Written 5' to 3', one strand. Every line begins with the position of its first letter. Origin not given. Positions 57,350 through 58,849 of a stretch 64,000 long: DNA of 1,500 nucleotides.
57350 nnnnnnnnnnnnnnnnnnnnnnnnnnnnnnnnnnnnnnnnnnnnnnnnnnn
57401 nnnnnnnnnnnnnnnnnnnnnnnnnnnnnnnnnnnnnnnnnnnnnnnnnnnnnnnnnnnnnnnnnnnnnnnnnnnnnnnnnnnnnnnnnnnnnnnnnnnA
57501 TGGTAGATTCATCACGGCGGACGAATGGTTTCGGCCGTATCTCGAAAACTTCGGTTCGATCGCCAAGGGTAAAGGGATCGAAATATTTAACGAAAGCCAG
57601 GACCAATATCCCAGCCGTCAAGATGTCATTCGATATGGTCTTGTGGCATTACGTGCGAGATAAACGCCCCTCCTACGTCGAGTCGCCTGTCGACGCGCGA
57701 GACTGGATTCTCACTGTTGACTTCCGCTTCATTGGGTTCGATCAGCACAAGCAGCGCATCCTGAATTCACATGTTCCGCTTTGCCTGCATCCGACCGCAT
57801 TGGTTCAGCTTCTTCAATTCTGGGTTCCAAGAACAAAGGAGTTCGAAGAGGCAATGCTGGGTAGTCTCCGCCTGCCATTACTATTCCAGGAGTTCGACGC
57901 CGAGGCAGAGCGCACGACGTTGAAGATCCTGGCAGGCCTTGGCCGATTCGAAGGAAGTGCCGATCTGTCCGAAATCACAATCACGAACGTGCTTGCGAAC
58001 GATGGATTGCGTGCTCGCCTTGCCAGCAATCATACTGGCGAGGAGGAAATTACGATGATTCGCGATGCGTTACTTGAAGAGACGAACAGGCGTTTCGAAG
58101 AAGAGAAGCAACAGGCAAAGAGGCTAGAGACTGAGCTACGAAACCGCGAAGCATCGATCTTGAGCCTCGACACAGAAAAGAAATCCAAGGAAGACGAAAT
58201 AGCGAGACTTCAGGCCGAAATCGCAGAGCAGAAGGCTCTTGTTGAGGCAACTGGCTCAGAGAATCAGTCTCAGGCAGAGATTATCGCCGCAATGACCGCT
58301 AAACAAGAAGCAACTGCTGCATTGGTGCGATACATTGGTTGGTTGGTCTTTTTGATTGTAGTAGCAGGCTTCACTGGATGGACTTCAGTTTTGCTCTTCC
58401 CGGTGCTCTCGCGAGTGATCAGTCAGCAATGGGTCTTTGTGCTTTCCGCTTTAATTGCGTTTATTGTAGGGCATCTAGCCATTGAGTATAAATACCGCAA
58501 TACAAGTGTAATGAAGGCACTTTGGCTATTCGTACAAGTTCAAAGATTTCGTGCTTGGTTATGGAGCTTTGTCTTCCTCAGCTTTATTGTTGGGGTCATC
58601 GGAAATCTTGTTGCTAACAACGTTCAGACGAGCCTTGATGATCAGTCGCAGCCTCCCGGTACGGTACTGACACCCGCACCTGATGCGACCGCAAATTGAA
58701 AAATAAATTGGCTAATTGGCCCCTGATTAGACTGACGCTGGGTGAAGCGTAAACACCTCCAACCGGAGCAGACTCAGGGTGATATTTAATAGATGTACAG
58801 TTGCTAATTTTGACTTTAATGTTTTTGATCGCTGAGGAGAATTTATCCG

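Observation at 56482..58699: Candidate undescribed two-gene module: wHTH-PIN-like protein overlapping a coiled-coil / 4-TM membrane protein in an AT-richer block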

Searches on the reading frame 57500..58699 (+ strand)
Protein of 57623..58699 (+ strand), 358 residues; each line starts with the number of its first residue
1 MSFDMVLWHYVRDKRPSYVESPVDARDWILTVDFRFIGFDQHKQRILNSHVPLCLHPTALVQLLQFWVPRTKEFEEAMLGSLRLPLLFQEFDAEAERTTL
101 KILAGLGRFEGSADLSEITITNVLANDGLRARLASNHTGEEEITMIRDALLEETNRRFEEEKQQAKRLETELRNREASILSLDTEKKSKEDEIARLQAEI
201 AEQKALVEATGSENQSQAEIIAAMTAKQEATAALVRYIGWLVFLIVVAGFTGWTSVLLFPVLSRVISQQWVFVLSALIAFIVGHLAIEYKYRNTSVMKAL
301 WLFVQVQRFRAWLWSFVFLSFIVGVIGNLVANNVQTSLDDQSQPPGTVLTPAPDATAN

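Call 4: search_protein_families(library=pfam, proteins=[window:57623-58699:+, window:57500-58699:+], max_evalue=1)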
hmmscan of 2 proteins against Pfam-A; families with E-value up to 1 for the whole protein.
window:57623-58699:+ (358 aa): 4 families
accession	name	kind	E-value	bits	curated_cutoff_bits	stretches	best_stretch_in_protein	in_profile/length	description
PF07787.17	TMEM43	-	0.043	13.6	23.3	1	212-287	165-241/250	Transmembrane protein 43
PF20693.3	YobI-ATPase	-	0.058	13.4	27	1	158-294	34-169/363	YobI-like P-loop NTPase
PF22216.1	Sas-6_C_CC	-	0.24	12.1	27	0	189-215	22-48/57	Spindle assembly abnormal protein 6 homolog, C-terminal coiled coil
PF09969.14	DUF2203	-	0.66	11.1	24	0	150-229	14-91/122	Uncharacterized conserved protein (DUF2203)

window:57500-58699:+ (399 aa): 4 families
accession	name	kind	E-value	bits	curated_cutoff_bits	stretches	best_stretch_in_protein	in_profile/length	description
PF07787.17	TMEM43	-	0.028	14.2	23.3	1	253-328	165-241/250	Transmembrane protein 43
PF20693.3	YobI-ATPase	-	0.08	12.9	27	1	199-334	34-168/363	YobI-like P-loop NTPase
PF22216.1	Sas-6_C_CC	-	0.33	11.7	27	0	230-256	22-48/57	Spindle assembly abnormal protein 6 homolog, C-terminal coiled coil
PF09969.14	DUF2203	-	0.74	11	24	0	191-270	14-91/122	Uncharacterized conserved protein (DUF2203)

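Call 5: search_protein_families(library=padloc, proteins=[window:57623-58699:+], max_evalue=1)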
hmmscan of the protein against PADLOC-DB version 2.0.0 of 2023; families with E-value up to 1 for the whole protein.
window:57623-58699:+ (358 aa): 4 families
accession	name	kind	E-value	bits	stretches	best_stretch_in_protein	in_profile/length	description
PDLC02634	DrmD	-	0.00025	17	1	142-232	369-458/900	DrmD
PDLC02750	PbeC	-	0.0065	13.1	1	153-249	194-290/629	PbeC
PDLC00519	JetC1|JetC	-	0.29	7.3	1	143-219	264-766/1097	DUF3584 domain; MukB-like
PDLC03864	LmuB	-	0.35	7.3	1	149-226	425-504/657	-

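Call 21: find_homologous_proteins(query=window:57623-58699:+, max_evalue=0.001)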
Query window:57623-58699:+ (358 aa): 46 proteins with E <= 0.001 among 7523 candidates.
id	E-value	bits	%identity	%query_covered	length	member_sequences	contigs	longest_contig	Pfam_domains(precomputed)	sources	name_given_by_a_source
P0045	4.5e-173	593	100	78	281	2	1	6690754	-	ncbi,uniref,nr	ncbi:Putative membrane protein OS=Xanthomonas translucens pv. graminis ART-Xtg29 GN=XTG29_00015 PE=4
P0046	2.3e-107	377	48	100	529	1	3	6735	-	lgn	-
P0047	1.7e-98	348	47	100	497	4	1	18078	-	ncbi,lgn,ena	-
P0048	4.4e-98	347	49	94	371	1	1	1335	-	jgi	jgi:hypothetical protein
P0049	1.3e-95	339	47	99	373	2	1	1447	-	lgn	-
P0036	1.3e-94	335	45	99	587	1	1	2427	-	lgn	-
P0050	4.2e-90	320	46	99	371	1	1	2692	-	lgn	-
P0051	2.9e-85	305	43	99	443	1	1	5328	-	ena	-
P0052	8.0e-81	290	39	100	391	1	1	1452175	-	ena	-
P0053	1.2e-80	289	40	100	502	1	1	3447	-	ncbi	-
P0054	1.3e-80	289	40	99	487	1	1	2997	-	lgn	-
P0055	2.4e-80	288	48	86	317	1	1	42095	-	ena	-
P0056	2.6e-77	278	43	92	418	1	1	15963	-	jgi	jgi:hypothetical protein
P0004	1.4e-74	269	58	58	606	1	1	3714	-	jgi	jgi:hypothetical protein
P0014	1.5e-73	266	60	59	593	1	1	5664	-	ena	-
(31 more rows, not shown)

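Call 28: search_protein_families(library=ncbifam, proteins=[window:57623-58699:+], max_evalue=0.1)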
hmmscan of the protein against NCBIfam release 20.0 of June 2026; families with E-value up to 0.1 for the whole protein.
window:57623-58699:+ (358 aa): 7 families
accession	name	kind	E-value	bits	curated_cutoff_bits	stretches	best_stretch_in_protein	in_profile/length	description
NF052320.1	Cbp1_fam_LP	subfamily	0.0006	19.4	90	1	142-224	103-184/286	Cbp1 family collagen-binding glycoprotein adhesin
TIGR03319.1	RNase_Y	equivalog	0.015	13.8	454.35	1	139-234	56-153/514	ribonuclease Y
NF045487.1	ASRP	equivalog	0.018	13.7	300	1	139-209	339-413/593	archaea-specific SMC-related protein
NF004629.0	PRK05973.1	equivalog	0.025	13.6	156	1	173-239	91-157/237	DNA helicase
TIGR00437.1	feoB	equivalog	0.062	12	315.65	1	155-279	165-292/594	ferrous iron transport protein B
TIGR04211.1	SH3_and_anchor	equivalog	0.07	12.7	65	0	150-227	67-147/198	TIGR04211 family SH3 domain-containing protein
TIGR00344.1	alaS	equivalog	0.076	11.2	457.05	1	137-235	691-797/847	alanine--tRNA ligase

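Call 76: predict_structure(alignment_id=A4)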
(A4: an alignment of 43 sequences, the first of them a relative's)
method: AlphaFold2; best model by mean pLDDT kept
length: 497 residues; sequences in the alignment: 43
mean_pLDDT: 81.5   pTM: 0.53
mean pLDDT of the five models: 81.5, 80.7, 79.7, 77.1, 76.3
residues with pLDDT >= 90: 157; 70-90: 278; 50-70: 31; < 50: 31
segments of 3 or more residues with pLDDT < 50: 198-210, 480-497
pLDDT, mean of each block of 10 residues (from residue 1): 69 82 91 91 86 92 89 75 74 94 94 86 92 84 79 88 87 81 62 52 41 81 92 92 93 87 93 93 93 93 92 89 86 81 81 77 77 82 88 82 81 86 82 77 78 80 84 74 38 43
secondary structure, 60 per line:
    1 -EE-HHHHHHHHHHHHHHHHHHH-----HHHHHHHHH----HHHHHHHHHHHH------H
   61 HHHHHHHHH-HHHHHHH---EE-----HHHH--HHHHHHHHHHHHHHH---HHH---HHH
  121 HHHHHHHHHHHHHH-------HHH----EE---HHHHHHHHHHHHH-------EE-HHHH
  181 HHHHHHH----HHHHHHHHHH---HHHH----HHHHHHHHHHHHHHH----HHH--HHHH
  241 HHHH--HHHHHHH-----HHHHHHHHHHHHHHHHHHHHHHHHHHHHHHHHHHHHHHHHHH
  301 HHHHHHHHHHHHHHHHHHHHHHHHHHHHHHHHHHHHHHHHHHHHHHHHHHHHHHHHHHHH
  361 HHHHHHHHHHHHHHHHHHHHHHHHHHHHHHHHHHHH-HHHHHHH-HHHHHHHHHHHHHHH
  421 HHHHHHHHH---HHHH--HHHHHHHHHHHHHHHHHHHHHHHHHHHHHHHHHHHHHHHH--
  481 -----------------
elements in order: H5-23 H29-37 H42-53 H60-69 H71-77 H88-91 H94-108 H118-134 H154-166 H177-187 H192-201 H205-208 H213-227 H237-244 H247-253 H259-396 H398-404 H406-429 H433-436 H439-478

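Call 80: search_protein_families(library=phrogs, proteins=[window:57623-58699:+], max_evalue=0.01)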
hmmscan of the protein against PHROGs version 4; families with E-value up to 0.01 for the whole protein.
window:57623-58699:+ (358 aa): 1 family
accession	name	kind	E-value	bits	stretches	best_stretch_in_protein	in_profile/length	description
phrog_10613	-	tail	0.0053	17.6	1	151-214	82-145/237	tail length tape measure protein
